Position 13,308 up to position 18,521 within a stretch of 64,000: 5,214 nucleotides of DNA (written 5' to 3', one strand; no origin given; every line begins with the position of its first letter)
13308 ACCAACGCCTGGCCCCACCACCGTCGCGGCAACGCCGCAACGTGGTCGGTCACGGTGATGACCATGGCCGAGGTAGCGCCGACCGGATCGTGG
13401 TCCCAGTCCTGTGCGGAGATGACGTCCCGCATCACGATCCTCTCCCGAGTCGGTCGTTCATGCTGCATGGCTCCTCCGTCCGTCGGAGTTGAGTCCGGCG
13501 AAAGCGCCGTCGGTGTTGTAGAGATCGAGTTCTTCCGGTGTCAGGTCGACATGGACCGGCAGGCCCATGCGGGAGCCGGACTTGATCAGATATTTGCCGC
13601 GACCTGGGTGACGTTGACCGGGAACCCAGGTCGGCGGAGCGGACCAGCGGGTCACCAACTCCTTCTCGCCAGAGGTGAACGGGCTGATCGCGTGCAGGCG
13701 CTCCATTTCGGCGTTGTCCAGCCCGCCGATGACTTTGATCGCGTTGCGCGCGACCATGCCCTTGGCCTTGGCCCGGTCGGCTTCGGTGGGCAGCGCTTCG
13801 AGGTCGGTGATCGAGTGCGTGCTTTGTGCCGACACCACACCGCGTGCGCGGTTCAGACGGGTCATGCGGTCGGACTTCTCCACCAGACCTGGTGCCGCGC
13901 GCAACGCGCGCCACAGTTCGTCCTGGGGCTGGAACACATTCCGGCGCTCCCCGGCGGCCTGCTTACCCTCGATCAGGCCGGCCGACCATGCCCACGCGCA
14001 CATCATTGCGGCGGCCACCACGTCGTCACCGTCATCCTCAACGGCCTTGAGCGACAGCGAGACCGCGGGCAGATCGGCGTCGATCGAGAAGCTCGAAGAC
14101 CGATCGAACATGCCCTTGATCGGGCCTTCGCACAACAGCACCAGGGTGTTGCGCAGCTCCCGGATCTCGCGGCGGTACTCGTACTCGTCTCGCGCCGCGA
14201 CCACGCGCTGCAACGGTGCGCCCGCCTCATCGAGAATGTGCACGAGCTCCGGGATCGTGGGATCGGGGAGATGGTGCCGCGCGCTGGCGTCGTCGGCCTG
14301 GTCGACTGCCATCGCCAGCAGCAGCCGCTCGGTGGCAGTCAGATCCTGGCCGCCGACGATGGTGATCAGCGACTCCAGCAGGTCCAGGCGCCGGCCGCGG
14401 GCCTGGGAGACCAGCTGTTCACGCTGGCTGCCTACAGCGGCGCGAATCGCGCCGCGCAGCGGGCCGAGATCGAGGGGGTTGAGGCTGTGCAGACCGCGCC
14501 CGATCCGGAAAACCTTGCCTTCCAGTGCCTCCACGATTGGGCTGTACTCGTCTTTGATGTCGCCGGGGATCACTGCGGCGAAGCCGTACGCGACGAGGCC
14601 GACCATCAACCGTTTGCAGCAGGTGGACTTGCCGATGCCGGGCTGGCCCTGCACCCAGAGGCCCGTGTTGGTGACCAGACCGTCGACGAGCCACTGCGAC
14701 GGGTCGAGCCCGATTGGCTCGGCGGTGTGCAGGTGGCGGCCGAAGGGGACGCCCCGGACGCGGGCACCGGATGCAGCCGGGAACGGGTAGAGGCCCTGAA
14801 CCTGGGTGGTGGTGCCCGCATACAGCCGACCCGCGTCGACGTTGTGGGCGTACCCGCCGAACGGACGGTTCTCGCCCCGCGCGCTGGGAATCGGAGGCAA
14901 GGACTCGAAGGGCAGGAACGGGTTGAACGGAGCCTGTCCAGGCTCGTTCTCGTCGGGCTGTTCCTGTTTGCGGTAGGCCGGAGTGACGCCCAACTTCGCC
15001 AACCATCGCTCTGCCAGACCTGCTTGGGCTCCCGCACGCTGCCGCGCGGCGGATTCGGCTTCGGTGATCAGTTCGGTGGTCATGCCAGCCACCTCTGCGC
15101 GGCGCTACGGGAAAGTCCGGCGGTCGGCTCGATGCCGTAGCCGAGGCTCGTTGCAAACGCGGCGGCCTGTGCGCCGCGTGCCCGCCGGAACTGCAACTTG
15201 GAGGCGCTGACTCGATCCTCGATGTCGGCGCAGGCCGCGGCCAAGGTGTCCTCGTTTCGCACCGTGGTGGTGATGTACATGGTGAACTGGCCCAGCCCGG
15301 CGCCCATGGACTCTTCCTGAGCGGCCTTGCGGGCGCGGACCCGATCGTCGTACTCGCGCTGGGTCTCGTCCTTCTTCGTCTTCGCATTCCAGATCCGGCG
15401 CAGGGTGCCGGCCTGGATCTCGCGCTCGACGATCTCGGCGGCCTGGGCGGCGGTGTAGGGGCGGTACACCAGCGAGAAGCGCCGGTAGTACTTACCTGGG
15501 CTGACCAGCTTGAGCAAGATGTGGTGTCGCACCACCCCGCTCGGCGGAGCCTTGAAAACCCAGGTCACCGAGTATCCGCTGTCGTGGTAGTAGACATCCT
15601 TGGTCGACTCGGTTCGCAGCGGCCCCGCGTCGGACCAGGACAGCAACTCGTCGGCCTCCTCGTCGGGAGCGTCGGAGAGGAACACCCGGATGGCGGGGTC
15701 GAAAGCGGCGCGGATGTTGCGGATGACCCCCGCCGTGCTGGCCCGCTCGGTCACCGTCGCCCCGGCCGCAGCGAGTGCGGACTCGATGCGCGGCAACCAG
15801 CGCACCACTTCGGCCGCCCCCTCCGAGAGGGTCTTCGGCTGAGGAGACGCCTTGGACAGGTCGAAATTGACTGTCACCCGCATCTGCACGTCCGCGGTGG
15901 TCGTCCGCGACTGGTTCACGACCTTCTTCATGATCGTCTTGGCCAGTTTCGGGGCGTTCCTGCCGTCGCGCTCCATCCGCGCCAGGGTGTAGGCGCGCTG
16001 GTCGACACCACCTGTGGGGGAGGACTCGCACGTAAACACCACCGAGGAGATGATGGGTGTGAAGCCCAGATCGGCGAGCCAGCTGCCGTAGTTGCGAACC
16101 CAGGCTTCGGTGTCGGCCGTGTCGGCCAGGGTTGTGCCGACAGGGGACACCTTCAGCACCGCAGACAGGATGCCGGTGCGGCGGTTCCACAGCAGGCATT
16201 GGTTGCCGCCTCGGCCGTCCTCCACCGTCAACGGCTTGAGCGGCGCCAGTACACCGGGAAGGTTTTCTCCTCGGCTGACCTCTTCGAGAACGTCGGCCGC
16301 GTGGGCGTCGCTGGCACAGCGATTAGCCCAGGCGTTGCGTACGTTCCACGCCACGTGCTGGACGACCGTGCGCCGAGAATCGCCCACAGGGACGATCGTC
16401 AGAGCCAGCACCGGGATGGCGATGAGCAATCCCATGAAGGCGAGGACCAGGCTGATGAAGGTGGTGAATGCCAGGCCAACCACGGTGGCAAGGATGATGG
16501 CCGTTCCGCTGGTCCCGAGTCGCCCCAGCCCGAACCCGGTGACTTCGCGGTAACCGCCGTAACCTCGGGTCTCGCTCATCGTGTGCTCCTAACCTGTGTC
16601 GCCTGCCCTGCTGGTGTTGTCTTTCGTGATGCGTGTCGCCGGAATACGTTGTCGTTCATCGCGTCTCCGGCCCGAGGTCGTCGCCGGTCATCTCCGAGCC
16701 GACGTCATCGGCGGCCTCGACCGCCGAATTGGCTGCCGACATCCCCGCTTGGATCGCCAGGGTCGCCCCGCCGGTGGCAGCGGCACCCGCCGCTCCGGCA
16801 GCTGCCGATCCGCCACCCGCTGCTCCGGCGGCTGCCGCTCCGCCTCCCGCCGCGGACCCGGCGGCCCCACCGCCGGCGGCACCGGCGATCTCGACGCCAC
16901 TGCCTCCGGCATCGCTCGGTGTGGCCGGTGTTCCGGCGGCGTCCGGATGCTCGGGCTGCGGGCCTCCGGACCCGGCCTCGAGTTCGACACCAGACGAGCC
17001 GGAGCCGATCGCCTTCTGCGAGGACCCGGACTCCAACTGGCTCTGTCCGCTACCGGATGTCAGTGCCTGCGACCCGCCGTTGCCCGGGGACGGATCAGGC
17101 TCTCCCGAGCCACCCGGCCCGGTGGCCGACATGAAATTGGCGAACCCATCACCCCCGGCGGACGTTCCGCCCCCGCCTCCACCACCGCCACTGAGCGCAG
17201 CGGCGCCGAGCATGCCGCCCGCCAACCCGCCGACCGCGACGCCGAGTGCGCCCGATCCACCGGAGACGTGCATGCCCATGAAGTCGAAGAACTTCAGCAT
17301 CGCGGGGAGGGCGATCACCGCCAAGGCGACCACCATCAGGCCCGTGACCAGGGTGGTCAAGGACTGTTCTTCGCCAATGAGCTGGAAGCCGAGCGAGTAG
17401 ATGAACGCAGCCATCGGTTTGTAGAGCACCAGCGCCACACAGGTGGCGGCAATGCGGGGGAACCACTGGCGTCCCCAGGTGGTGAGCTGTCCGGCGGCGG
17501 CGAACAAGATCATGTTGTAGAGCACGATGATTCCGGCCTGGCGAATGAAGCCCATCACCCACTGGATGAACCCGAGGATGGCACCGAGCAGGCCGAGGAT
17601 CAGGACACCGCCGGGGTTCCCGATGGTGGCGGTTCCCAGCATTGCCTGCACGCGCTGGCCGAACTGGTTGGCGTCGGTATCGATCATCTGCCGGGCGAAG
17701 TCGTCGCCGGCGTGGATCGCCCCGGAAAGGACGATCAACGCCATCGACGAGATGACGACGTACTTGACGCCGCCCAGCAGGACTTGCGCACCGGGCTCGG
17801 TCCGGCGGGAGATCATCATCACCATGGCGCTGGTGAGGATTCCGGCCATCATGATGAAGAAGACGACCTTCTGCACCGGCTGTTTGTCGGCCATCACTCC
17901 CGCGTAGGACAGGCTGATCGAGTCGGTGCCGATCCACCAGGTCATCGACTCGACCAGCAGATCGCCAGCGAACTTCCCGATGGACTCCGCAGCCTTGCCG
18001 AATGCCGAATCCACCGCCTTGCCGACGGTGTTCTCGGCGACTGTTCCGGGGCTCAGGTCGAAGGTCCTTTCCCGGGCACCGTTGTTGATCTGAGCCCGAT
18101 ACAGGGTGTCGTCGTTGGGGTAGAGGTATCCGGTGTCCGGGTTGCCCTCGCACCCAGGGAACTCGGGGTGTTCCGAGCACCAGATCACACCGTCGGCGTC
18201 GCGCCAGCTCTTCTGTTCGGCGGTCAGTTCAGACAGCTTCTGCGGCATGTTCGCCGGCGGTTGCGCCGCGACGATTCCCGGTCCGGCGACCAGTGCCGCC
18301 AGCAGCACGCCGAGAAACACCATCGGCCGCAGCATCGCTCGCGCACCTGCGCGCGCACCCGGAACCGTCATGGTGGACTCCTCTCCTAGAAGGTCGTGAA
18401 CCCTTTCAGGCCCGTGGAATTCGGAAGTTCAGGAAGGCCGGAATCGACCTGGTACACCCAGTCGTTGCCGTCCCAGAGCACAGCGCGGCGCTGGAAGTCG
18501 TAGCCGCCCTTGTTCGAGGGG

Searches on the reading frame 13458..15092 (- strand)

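Call 3: search_protein_families(library=pfam, proteins=[window:13458-15092:-], max_evalue=0.01)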
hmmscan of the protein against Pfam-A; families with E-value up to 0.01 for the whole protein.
window:13458-15092:- (544 aa): 4 families
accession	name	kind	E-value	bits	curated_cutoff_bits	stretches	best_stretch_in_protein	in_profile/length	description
PF13191.12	AAA_16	-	0.0001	23.3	32.6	1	145-270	27-145/167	AAA ATPase domain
PF24883.2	NPHP3_N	-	0.0035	18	24.8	0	141-162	21-42/164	Nephrocystin 3, N-terminal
PF13401.12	AAA_22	-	0.0045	17.8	27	0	147-299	10-121/130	AAA domain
PF20720.3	nSTAND3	-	0.0052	16.9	27.2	1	141-181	16-56/155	Novel STAND NTPase 3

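Call 93: search_protein_families(library=ncbifam, proteins=[window:13458-15092:-], max_evalue=0.001)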
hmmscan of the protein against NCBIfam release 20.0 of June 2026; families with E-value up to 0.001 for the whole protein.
window:13458-15092:- (544 aa): 2 families
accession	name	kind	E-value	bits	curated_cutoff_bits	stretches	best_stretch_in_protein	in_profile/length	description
NF045975.1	VirB4_plasma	equivalog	3e-10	38.5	590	1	102-208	478-581/894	Mbov_0397 family ICE element conjugal transfer ATPase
NF045971.1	conju_CD1110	equivalog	7.4e-10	37.7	325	1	94-300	373-565/752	VirB4-like conjugal transfer ATPase, CD1110 family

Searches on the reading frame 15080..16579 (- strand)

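Call 93: search_protein_families(library=ncbifam, proteins=[window:15080-16579:-], max_evalue=0.001)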
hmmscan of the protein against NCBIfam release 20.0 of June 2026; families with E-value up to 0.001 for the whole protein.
window:15080-16579:- (499 aa): 1 family
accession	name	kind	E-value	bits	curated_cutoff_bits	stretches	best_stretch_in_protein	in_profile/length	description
NF042935.1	SCO6880_fam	subfamily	5.1e-146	487.3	60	1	5-483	1-477/477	SCO6880 family protein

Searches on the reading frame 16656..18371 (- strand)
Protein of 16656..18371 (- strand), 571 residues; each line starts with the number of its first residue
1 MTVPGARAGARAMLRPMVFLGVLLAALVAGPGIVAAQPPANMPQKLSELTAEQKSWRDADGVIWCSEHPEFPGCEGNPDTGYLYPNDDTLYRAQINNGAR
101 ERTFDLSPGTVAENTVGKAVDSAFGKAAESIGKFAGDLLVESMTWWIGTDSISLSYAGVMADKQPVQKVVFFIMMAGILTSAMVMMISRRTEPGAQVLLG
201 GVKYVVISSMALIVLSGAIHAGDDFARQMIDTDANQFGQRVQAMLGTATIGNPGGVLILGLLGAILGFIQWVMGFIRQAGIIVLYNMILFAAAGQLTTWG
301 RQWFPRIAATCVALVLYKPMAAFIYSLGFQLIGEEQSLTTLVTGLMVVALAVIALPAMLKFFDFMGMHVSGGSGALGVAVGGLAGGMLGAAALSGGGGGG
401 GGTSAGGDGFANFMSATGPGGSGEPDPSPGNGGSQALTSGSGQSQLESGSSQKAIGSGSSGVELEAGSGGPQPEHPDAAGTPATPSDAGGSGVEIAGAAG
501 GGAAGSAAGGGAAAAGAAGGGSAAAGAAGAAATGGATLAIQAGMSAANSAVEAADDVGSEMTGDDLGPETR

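Call 93: search_protein_families(library=ncbifam, proteins=[window:16656-18371:-], max_evalue=0.001)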
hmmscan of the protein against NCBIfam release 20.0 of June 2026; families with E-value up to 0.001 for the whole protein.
window:16656-18371:- (571 aa): 1 family
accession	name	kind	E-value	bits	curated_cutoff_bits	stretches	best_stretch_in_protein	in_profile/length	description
NF047967.1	SCO6881_fam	exception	2.5e-05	23.5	325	1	126-406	37-321/329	SCO6881 family protein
